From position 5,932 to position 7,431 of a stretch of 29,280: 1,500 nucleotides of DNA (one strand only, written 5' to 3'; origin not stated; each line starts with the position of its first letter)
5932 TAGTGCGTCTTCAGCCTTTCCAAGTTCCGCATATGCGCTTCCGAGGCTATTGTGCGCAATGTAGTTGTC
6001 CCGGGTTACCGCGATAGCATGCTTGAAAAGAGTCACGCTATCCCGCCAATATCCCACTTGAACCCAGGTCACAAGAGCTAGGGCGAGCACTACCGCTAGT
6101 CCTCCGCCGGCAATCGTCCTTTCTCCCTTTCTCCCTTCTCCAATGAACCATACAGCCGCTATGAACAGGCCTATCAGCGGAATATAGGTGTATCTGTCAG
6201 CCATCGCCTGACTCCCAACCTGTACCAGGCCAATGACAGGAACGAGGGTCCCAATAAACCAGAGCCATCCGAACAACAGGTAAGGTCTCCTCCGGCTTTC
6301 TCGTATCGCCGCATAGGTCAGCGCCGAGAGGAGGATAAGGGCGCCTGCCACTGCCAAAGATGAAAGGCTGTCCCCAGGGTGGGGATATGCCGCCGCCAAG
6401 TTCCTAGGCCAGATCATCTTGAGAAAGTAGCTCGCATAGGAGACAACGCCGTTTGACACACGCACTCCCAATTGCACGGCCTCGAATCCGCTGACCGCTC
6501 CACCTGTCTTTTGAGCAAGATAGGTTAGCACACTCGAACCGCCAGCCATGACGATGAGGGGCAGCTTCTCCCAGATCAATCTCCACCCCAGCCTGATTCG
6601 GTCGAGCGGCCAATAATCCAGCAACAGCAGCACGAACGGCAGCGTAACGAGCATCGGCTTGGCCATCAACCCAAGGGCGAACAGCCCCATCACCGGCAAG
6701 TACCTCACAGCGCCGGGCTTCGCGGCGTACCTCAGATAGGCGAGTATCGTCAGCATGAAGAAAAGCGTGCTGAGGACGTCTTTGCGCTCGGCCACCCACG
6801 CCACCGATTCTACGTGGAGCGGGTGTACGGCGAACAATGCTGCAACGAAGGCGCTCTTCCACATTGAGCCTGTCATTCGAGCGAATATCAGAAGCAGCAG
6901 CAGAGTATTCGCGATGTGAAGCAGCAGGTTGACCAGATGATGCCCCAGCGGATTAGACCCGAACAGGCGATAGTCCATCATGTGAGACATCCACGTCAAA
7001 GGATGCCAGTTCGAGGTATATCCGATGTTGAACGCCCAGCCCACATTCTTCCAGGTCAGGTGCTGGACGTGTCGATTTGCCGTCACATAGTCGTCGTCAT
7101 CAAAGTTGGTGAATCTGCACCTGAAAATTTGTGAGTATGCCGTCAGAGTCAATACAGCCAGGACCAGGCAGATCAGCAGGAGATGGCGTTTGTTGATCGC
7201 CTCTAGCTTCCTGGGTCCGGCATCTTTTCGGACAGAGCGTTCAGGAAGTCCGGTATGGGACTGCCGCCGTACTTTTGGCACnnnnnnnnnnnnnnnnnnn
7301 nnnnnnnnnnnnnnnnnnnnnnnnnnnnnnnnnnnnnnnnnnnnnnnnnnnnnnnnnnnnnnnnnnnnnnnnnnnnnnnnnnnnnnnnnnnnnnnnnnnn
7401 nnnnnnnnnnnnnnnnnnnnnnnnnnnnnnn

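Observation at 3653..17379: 13.7 kb gap-free cluster: lipid-sugar donor synthase + ArnT-like GT-C + six tandem TMTC-like GT-C/TPR paralogs (candidate bacterial protein O-glycosylation system)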

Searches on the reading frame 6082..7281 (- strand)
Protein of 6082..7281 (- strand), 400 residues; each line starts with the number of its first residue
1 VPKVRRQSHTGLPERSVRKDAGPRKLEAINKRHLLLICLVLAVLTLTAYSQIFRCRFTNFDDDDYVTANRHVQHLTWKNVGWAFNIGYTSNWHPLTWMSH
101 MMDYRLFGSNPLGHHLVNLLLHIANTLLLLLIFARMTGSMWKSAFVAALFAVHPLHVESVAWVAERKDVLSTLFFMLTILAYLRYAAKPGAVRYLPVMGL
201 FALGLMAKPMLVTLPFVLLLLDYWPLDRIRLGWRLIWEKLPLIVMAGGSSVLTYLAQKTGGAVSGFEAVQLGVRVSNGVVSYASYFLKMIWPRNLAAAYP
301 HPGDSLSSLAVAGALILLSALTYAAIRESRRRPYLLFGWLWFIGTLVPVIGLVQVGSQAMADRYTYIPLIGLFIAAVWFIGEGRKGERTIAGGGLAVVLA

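Call 9: search_solved_structures(query=A2, max_evalue=10, show_alignments=3)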
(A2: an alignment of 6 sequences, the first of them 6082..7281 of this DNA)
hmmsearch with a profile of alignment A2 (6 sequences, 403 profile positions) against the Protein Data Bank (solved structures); distinct sequences matched with E-value up to 10: 0.

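Call 12: find_homologous_proteins(query=window:6082-7281:-, max_evalue=0.00001)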
Query window:6082-7281:- (400 aa): 8000 proteins with E <= 0.00001 among 8000 candidates; the best 120 are listed.
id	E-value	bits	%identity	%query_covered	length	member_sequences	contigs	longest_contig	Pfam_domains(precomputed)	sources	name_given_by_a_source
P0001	1.1e-232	790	99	89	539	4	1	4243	PF13431.13,PF07720.19,PF13414.13,PF13176.13,PF13428.13,PF25064.2,PF13374.13,PF07721.21,PF14559.13,PF24575.2,PF13371.13,PF00515.35,PF13424.13,PF13432.13,PF13181.13,PF07719.24,PF13174.13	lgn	-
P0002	3.8e-196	670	81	90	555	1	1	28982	PF13431.13,PF13414.13,PF13176.13,PF13428.13,PF13374.13,PF07721.21,PF14559.13,PF24575.2,PF00515.35,PF13424.13,PF13432.13,PF13181.13,PF07719.24,PF13231.13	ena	-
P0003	1.2e-191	655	72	100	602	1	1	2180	PF13431.13,PF13414.13,PF13176.13,PF13428.13,PF13374.13,PF07721.21,PF14559.13,PF24575.2,PF13371.13,PF00515.35,PF13424.13,PF13432.13,PF13181.13,PF07719.24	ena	-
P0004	1.1e-181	622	71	96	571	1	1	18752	PF13431.13,PF13414.13,PF13176.13,PF13428.13,PF13374.13,PF07721.21,PF14559.13,PF24575.2,PF13371.13,PF00515.35,PF13424.13,PF13432.13,PF13181.13,PF07719.24,PF13231.13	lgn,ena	-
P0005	1.4e-171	589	73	89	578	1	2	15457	PF13431.13,PF13414.13,PF13176.13,PF13428.13,PF13374.13,PF07721.21,PF14559.13,PF24575.2,PF00515.35,PF13424.13,PF21033.5,PF13432.13,PF13181.13,PF07719.24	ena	-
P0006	5.7e-148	511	65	87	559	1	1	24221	PF13431.13,PF13414.13,PF13428.13,PF13374.13,PF07721.21,PF14559.13,PF24575.2,PF00515.35,PF13424.13,PF13432.13,PF13181.13,PF07719.24,PF13174.13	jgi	jgi:Tfp pilus assembly protein PilF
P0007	2.2e-140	486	62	90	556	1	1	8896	PF13431.13,PF13414.13,PF13176.13,PF13428.13,PF13374.13,PF07721.21,PF14559.13,PF24575.2,PF00515.35,PF13424.13,PF13432.13,PF13181.13,PF07719.24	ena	-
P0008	5.9e-137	475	60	85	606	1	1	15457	PF03704.24,PF13431.13,PF13414.13,PF13176.13,PF13428.13,PF13374.13,PF14559.13,PF24575.2,PF00515.35,PF13424.13,PF21033.5,PF13432.13,PF13429.13,PF13181.13,PF07719.24,PF13174.13,PF13231.13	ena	-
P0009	7.9e-137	475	59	93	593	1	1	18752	PF13431.13,PF09976.16,PF13414.13,PF13176.13,PF13428.13,PF25064.2,PF13374.13,PF07721.21,PF14559.13,PF24575.2,PF13371.13,PF00515.35,PF13424.13,PF13432.13,PF13181.13,PF07719.24,PF13174.13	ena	-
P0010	1.0e-134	468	61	88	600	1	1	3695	PF13431.13,PF09976.16,PF13414.13,PF13176.13,PF13428.13,PF13374.13,PF07721.21,PF14559.13,PF24575.2,PF13371.13,PF00515.35,PF13424.13,PF21033.5,PF13432.13,PF13181.13,PF14561.13,PF07719.24,PF13174.13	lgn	-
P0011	7.6e-134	465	59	89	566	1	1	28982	PF13431.13,PF13414.13,PF13176.13,PF13428.13,PF13374.13,PF07721.21,PF14559.13,PF24575.2,PF13371.13,PF00515.35,PF13424.13,PF13432.13,PF13181.13,PF07719.24,PF13231.13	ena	-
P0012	2.1e-133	463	56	95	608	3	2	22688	PF13431.13,PF13414.13,PF13176.13,PF13428.13,PF13374.13,PF07721.21,PF14559.13,PF24575.2,PF00515.35,PF12895.14,PF13424.13,PF13432.13,PF13181.13,PF07719.24,PF13174.13,PF13231.13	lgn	-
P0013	2.3e-133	463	59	90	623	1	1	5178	PF25063.1,PF03704.24,PF13431.13,PF09976.16,PF23914.2,PF13414.13,PF13176.13,PF13428.13,PF13374.13,PF07721.21,PF14559.13,PF24575.2,PF00515.35,PF12895.14,PF13424.13,PF21033.5,PF13432.13,PF13429.13,PF13181.13,PF14561.13,PF07719.24,PF13174.13,PF13231.13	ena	-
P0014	3.0e-133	463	61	86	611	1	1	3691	PF13431.13,PF23914.2,PF13414.13,PF13176.13,PF13428.13,PF13374.13,PF07721.21,PF14559.13,PF24575.2,PF00515.35,PF13424.13,PF21033.5,PF13432.13,PF13181.13,PF07719.24,PF13174.13,PF13231.13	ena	-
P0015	3.1e-133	463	58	91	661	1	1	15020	PF03704.24,PF13431.13,PF23914.2,PF13414.13,PF13176.13,PF13428.13,PF13374.13,PF07721.21,PF14559.13,PF24575.2,PF13371.13,PF00515.35,PF13424.13,PF21033.5,PF13432.13,PF13181.13,PF14561.13,PF07719.24,PF13174.13,PF13231.13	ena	-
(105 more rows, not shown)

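Call 16: search_protein_families(library=pfam, proteins=[window:6082-7281:-], max_evalue=10)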
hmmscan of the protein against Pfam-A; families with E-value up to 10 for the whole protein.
window:6082-7281:- (400 aa): 2 families
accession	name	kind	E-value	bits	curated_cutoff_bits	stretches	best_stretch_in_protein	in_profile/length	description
PF13231.12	PMT_2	-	1.2e-05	26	26.1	1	104-227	14-132/160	Dolichyl-phosphate-mannose-protein mannosyltransferase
PF01595.25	CNNM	-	8.6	6.4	28.4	1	244-323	63-136/181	Cyclin M transmembrane N-terminal domain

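Call 21: find_related_loci(query=A2, collection=genome_contigs, flank=10000)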
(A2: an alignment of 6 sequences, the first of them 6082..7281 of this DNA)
Query A2 (400 aa) in genome_contigs; peptide patterns used: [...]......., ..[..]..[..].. (x = any residue, [..] = any of these).
600 stretches matched a pattern (row limit reached: there are more); 594 encode a relative of the query (tblastn E <= 1e-3); the best 80 are kept; 80 distinct loci.
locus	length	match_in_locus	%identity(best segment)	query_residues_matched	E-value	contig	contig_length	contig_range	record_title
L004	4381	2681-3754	58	35-378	5e-131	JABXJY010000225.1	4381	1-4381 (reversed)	MAG: Desulfobacterales bacterium isolate CR_Bin_129 NODE_345_length_4381_cov_15.637082, whole genome shotgun sequence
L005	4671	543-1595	56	36-382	2e-130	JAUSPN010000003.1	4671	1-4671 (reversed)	MAG: Candidatus Desulfaltia sp. isolate E21_metabat.bin.72 E21_k141_284683, whole genome shotgun sequence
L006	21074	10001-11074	56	37-382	9e-127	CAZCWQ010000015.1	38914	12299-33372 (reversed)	MAG TPA_asm: uncultured Desulfobacterales bacterium isolate SRP323688_co1_279 genome assembly, contig: NODE_1906_length_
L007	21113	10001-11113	56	45-382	6e-127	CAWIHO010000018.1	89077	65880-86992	MAG: uncultured delta proteobacterium isolate MFD03726.bin.2.118 genome assembly, contig: contig_17527, whole genome sho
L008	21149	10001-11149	58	16-382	2e-126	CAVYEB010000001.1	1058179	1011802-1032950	MAG: uncultured delta proteobacterium isolate MFD04492.bin.1.18 genome assembly, contig: contig_13702, whole genome shot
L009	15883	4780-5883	56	13-378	8e-126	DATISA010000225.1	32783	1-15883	MAG TPA_asm: Gemmatimonadaceae bacterium isolate SMAG_U15917 k141_552020, whole genome shotgun sequence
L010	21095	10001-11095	55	15-374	5e-123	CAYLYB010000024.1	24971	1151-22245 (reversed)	MAG TPA_asm: uncultured Pirellulales bacterium isolate binchicken_co129_760 genome assembly, contig: NODE_5431_length_24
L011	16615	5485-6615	52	5-382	2e-122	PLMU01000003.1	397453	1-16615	MAG: Phycisphaerales bacterium isolate fen_1357 73.20120800_E2X.42_contig_495, whole genome shotgun sequence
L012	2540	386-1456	55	30-382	5e-129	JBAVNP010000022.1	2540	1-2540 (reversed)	MAG: Sedimentisphaerales bacterium isolate MFD03833_ilm_asm_bin2 k127_20587, whole genome shotgun sequence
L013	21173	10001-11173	51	27-400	3e-122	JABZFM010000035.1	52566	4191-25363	MAG: Desulfobacteraceae bacterium isolate Grevelingen_8MPa_metabat2.60 scaffold_562, whole genome shotgun sequence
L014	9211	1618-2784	52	23-389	2e-122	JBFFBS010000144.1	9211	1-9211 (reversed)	MAG: Syntrophobacteria bacterium isolate Mix_mud12.2021.10.10 k141_882138_length_9211_cov_15.5217, whole genome shotgun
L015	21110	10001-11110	58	43-388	5e-122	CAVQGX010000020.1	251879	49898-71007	MAG: uncultured delta proteobacterium isolate MFD09779.bin.3.209 genome assembly, contig: contig_24117, whole genome sho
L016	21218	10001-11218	53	17-399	1e-121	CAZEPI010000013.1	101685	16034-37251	MAG TPA_asm: uncultured Pirellulales bacterium isolate SRP068000_co1_128 genome assembly, contig: NODE_111_length_101685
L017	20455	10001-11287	52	6-394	3e-121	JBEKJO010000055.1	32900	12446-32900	MAG: Verrucomicrobiota bacterium isolate SPRUCE 325 SPRUCE_325_55, whole genome shotgun sequence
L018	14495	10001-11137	55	25-388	3e-121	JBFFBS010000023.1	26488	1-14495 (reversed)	MAG: Syntrophobacteria bacterium isolate Mix_mud12.2021.10.10 k141_276304_length_26488_cov_20.0984, whole genome shotgun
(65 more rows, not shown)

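Call 34: predict_structure(alignment_id=A3)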
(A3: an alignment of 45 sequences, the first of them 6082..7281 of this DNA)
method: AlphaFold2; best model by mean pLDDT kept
length: 400 residues; sequences in the alignment: 45
mean_pLDDT: 84.0   pTM: 0.88
mean pLDDT of the five models: 84.0, 83.4, 82.7, 80.1, 79.5
residues with pLDDT >= 90: 201; 70-90: 128; 50-70: 53; < 50: 18
segments of 3 or more residues with pLDDT < 50: 1-3, 7-9, 13-16, 18-22
pLDDT, mean of each block of 10 residues (from residue 1): 48 48 64 95 95 79 75 89 78 87 92 93 97 93 94 84 85 96 96 97 90 95 95 95 94 84 76 85 85 69 76 95 96 96 83 58 71 92 69 72
secondary structure, 60 per line:
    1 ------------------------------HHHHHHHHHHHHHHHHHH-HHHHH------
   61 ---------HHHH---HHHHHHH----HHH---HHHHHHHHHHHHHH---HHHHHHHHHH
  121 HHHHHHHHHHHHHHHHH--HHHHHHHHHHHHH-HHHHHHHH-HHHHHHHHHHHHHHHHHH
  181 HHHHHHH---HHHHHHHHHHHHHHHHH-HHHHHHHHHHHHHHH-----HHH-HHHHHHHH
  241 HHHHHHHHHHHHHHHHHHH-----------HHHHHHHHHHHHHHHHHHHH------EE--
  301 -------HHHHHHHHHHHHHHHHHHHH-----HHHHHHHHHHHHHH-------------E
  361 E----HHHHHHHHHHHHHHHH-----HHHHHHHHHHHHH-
elements in order: H31-48 H50-54 H70-73 H77-83 H94-107 H111-137 H140-152 H154-161 H163-187 H191-207 H209-223 H233-259 H271-290 H308-327 H333-346 H366-381 H387-399

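Call 38: fold_search(model_id=the predicted structure, library=pdb)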
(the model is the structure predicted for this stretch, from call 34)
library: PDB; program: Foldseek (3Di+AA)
matches with E <= 10: 232; with E <= 0.001: 0
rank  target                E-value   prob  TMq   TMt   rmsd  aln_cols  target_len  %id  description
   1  5f15                  1.3e-03  1.00  0.45  0.35   9.5       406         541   16  Crystal Structure of ArnT from Cupriavidus metallidurans bound to Undecaprenyl phosphate (released 2016-02-17)
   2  9i5k_A                3.0e-03  1.00  0.53  0.44  12.4       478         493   12  Structure of the Chaetomium thermophilum Pmt4 homodimer (C2 symmetry) (released 2025-12-24)
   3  8b6l_I                3.0e-03  1.00  0.47  0.30  14.4       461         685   12  Subtomogram average of the human Sec61-TRAP-OSTA-translocon (released 2022-12-07)
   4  6ftg_5                7.8e-03  1.00  0.49  0.33  14.2       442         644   12  Subtomogram average of OST-containing ribosome-translocon complexes from canine rough microsomal membranes (released 2018-03-21)
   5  9n9j_I                8.1e-03  1.00  0.48  0.30  12.8       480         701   11  Structure of a GRP94 folding intermediate engaged with a CCDC134- and FKBP11-bound secretory translocon (released 2025-11-19)
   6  8pn9_A                8.5e-03  1.00  0.46  0.31  13.4       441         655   12  Structure of human oligosaccharyltransferase OST-A complex bound to NGI-1 (released 2024-05-08)
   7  7zli_A                1.1e-02  1.00  0.42  0.28  13.7       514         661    9  Cryo-EM structure of C-mannosyltransferase CeDPY19, in complex with Dol25-P-Man and bound to CMT2-Fab and anti-Fab nan (released 2023-01-11)
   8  8age_A                1.1e-02  1.00  0.50  0.34  11.4       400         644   12  Structure of yeast oligosaccharylransferase complex with acceptor peptide bound (released 2022-12-07)
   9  6s7t_A                1.1e-02  1.00  0.49  0.30  12.2       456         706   11  Cryo-EM structure of human oligosaccharyltransferase complex OST-B (released 2019-12-18)
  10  5ogl_A                1.2e-02  1.00  0.48  0.30  10.8       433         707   12  Structure of bacterial oligosaccharyltransferase PglB in complex with an acceptor peptide and an lipid-linked oligosac (released 2017-10-25)
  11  6gxc_A                1.3e-02  1.00  0.46  0.29  10.9       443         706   12  Bacterial oligosaccharyltransferase PglB in complex with an inhibitory peptide and a reactive lipid-linked oligosaccha (released 2018-11-14)
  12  3waj                  1.7e-02  1.00  0.45  0.26  14.1       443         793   11  Crystal structure of the Archaeoglobus fulgidus oligosaccharyltransferase (O29867_ARCFU) complex with Zn and sulfate (released 2013-10-30)
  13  9e61_B                2.0e-02  1.00  0.40  0.24   8.3       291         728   11  Cryo-EM structure of Saccharomyces cerevisiae Pmt4 apo form (released 2025-10-15)
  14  7zlh_A                2.0e-02  1.00  0.47  0.32  11.3       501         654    8  Cryo-EM structure of C-mannosyltransferase CeDPY19, in apo state, bound to CMT2-Fab and anti-Fab nanobody (released 2023-01-11)
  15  9e6i_B                3.1e-02  1.00  0.41  0.24   9.2       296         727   11  Cryo-EM structure of Saccharomyces cerevisiae Pmt4-Ccw5 complex (released 2025-10-15)
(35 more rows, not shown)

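Call 68: search_protein_representatives(alignment_id=A2)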
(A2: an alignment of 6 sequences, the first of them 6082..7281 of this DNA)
Query: 6 sequences, 403 profile positions. Proteins with E-value up to 0.001 (for the whole library): 103530; up to 1e-10: 73290; up to 1e-30: 29113. The best 150 are listed.
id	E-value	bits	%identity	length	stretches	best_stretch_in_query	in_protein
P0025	6.1e-173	591.7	-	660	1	27-388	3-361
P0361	6.4e-173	591.6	-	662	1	31-392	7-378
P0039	1.4e-171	587.2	-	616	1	39-398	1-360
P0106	2.1e-171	586.7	-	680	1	28-394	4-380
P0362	4.0e-170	582.4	-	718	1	35-394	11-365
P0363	8.4e-167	571.5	-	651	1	29-392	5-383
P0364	1.2e-166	571.0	-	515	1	30-388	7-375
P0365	5.8e-165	565.4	-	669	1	23-387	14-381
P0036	1.2e-164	564.4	-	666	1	20-397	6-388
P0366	1.2e-164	564.4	-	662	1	28-398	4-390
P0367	1.1e-162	557.9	-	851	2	34-397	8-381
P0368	2.1e-162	557.0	-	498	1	36-400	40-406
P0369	2.7e-162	556.7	-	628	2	9-387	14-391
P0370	4.1e-161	552.7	-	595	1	35-394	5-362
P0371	1.9e-160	550.5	-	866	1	33-394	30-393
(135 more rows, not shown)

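Call 81: search_protein_families(library=pfam, alignment_id=A6, max_evalue=0.00001)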
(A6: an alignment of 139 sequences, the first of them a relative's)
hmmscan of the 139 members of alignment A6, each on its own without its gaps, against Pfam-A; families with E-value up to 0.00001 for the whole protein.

A. member 1, L004:909-2300:+ (463 aa): 2 families
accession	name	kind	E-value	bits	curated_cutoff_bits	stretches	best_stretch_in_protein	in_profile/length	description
PF00082.27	Peptidase_S8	-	7.9e-29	101.3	21.8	1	239-456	4-265/288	Subtilase family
PF22148.1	Fervidolysin_NPro-like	-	6.2e-10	39.8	21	1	136-208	11-81/81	Fervidolysin N-terminal prodomain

B. families by the number of members that match (of 139 scanned): 187 families (the first 25 are shown)
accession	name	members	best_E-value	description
PF13414.12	TPR_11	7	4.2e-61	TPR repeat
PF00515.34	TPR_1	7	6.1e-51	Tetratricopeptide repeat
PF07719.23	TPR_2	7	3e-47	Tetratricopeptide repeat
PF13181.12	TPR_8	7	7e-43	Tetratricopeptide repeat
PF13432.12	TPR_16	7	1.4e-39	Tetratricopeptide repeat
PF13424.12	TPR_12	7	6.5e-38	Tetratricopeptide repeat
PF13431.12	TPR_17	7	1.3e-37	Tetratricopeptide repeat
PF00535.33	Glycos_transf_2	7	1.9e-32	Glycosyl transferase family 2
PF13428.12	TPR_14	7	4.8e-30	Tetratricopeptide repeat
PF11138.13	DUF2911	6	1.2e-47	Protein of unknown function (DUF2911)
PF14559.12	TPR_19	6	6.2e-33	Tetratricopeptide repeat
PF13371.12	TPR_9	6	2.9e-11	Tetratricopeptide repeat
PF21478.3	GcvP2_C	5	1.9e-30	Glycine dehydrogenase, C-terminal domain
PF13176.12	TPR_7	5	1.1e-22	Tetratricopeptide repeat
PF13374.12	TPR_10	5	4.6e-21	Tetratricopeptide repeat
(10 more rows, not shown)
